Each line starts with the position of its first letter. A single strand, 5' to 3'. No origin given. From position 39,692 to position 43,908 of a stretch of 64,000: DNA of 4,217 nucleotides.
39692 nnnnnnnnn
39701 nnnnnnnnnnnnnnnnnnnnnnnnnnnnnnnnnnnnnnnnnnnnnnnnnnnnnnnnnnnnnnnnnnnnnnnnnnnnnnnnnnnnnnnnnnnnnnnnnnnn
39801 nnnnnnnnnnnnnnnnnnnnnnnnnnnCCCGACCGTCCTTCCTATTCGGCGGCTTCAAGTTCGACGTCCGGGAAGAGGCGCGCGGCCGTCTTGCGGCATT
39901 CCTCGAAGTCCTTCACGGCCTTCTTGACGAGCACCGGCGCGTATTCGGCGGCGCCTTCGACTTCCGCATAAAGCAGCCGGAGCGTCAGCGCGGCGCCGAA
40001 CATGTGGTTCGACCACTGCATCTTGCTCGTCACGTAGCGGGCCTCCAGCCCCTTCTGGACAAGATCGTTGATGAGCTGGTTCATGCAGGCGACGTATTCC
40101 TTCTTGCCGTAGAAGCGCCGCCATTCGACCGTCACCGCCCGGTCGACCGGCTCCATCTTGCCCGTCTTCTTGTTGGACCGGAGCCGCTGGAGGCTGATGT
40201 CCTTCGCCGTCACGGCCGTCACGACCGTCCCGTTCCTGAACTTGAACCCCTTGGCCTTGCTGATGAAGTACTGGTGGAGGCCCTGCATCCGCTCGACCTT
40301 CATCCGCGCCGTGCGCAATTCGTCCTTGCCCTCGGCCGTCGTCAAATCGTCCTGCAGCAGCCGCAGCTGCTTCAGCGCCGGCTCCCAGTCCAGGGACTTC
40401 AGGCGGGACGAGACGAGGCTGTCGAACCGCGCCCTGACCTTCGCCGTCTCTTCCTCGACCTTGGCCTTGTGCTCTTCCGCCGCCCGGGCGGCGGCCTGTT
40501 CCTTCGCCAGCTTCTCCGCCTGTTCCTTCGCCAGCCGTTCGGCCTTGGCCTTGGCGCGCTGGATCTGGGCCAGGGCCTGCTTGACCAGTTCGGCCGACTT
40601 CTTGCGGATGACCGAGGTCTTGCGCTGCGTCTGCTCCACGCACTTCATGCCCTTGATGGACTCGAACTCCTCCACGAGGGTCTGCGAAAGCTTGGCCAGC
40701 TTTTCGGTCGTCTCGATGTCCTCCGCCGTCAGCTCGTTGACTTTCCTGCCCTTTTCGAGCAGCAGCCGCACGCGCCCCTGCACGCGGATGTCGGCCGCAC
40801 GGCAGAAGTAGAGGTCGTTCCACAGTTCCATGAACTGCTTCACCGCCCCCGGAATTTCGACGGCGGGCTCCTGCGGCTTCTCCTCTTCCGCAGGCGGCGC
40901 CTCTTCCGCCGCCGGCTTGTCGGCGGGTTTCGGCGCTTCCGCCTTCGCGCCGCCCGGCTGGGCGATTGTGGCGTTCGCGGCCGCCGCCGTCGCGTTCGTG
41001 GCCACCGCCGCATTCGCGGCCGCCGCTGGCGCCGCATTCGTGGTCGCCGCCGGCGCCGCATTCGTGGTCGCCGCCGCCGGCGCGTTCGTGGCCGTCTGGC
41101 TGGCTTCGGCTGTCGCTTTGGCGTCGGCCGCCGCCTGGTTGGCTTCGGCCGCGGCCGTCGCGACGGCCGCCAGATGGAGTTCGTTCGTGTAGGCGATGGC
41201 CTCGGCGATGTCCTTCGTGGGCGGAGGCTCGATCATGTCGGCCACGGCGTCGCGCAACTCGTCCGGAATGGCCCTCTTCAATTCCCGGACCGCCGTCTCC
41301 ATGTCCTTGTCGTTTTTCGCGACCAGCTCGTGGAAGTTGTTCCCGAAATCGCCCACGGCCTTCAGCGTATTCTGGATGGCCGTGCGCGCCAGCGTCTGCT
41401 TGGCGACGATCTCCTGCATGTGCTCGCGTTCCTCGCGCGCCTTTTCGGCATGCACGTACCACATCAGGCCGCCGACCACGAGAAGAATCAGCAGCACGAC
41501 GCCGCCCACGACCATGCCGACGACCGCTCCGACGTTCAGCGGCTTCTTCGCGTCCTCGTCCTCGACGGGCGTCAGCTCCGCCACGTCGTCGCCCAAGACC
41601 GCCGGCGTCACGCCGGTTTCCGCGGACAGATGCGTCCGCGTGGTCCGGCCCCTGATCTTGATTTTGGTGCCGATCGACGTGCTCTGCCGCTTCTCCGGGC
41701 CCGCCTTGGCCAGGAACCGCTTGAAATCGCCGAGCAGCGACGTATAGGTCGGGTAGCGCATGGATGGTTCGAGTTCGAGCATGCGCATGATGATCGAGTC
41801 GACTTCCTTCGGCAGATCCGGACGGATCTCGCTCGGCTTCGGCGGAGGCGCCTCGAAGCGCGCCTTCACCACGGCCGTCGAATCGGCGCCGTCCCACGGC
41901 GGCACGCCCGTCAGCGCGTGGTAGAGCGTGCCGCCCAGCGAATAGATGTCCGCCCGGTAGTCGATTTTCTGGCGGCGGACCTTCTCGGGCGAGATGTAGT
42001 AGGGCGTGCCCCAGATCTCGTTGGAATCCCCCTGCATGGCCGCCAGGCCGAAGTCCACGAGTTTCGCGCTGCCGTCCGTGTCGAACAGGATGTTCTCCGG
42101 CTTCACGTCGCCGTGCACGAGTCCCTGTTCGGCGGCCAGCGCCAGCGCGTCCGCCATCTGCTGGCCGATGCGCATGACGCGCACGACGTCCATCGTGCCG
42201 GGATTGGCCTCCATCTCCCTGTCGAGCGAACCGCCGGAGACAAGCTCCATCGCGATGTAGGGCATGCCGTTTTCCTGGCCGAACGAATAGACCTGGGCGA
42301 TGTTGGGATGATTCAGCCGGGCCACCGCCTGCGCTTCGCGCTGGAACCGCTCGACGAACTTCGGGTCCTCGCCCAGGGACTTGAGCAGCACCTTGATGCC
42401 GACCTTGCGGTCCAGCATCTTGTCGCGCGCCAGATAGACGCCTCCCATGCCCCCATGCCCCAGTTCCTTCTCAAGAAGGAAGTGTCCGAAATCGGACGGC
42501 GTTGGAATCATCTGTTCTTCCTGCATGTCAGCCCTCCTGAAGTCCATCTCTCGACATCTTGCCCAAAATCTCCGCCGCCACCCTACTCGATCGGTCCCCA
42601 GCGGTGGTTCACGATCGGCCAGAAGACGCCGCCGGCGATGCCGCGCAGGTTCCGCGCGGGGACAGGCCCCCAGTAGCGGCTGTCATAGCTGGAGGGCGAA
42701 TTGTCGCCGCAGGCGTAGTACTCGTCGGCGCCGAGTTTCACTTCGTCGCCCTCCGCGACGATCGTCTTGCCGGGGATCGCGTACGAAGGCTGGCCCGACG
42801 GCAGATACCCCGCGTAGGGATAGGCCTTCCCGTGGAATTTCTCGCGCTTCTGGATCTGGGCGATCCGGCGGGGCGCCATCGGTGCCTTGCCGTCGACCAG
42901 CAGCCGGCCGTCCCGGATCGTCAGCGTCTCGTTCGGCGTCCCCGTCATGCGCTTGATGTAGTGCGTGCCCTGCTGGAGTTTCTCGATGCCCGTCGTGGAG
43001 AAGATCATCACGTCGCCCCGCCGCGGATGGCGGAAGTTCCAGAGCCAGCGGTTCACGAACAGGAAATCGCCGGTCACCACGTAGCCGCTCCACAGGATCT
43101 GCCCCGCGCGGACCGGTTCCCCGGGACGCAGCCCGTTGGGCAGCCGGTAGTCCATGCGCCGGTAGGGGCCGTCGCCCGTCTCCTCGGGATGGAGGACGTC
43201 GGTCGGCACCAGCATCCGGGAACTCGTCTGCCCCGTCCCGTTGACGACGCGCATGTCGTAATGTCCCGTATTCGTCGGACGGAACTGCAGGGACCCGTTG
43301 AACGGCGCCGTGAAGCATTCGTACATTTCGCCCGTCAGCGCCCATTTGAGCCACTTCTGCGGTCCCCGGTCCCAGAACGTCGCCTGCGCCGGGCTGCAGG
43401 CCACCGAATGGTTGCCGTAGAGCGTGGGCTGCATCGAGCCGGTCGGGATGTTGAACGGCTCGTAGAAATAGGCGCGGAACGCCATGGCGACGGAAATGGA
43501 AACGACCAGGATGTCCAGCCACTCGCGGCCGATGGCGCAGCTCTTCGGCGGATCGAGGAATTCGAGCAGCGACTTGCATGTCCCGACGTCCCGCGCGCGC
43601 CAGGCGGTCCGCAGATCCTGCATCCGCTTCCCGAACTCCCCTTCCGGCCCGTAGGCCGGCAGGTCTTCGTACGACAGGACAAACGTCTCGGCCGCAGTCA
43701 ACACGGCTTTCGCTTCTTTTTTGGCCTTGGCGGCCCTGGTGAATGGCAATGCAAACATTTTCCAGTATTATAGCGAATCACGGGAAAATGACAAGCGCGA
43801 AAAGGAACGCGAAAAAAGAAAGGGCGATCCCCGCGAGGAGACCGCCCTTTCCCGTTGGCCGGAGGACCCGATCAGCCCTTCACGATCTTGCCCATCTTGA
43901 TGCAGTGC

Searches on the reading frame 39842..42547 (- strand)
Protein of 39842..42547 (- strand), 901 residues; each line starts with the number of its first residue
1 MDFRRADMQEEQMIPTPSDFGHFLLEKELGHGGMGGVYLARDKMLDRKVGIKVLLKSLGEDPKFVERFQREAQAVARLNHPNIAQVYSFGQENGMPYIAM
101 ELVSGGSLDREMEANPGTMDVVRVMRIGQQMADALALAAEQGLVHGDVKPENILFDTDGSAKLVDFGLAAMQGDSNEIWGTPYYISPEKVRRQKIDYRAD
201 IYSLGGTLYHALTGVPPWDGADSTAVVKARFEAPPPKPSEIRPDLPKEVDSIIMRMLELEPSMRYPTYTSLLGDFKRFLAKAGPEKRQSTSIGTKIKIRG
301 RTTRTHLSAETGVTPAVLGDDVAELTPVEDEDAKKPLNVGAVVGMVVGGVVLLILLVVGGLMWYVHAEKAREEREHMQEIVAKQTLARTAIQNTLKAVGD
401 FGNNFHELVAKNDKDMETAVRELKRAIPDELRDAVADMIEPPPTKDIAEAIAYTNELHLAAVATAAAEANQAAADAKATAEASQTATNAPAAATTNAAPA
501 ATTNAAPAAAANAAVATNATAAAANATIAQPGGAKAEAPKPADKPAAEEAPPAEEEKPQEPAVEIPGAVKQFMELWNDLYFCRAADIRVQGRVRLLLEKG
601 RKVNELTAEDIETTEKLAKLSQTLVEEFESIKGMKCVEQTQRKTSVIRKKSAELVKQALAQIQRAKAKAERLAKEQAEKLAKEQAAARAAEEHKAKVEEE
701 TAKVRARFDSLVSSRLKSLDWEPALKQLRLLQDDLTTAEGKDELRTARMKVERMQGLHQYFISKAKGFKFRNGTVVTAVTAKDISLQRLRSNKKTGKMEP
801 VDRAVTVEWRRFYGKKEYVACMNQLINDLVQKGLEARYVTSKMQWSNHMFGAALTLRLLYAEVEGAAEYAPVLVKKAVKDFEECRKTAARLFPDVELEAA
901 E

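Call 33: search_protein_families(library=pfam, proteins=[window:39842-42547:-], max_evalue=0.0001)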
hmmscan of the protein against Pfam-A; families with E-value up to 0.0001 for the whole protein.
window:39842-42547:- (901 aa): 4 families
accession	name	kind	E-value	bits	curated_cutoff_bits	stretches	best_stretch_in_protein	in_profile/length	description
PF00069.31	Pkinase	-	5.3e-45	154.3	31.7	1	25-265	3-252/263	Protein kinase domain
PF07714.23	PK_Tyr_Ser-Thr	-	5.6e-31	108.2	23.1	1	25-269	3-252/258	Protein tyrosine and serine/threonine kinase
PF01636.29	APH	-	1.2e-07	32.2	23.2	0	134-170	158-198/239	Phosphotransferase enzyme family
PF03109.22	ABC1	-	1.4e-05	24.8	22.9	0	64-170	116-215/244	ABC1 atypical kinase-like domain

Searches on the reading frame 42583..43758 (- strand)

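Call 33: search_protein_families(library=pfam, proteins=[window:42583-43758:-], max_evalue=0.0001)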
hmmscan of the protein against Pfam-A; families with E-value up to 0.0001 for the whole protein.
window:42583-43758:- (391 aa): 1 family
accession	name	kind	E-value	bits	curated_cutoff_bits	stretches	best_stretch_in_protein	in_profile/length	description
PF10502.14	Peptidase_S26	-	1.8e-28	100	22.9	1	228-380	38-168/168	Signal peptidase, peptidase S26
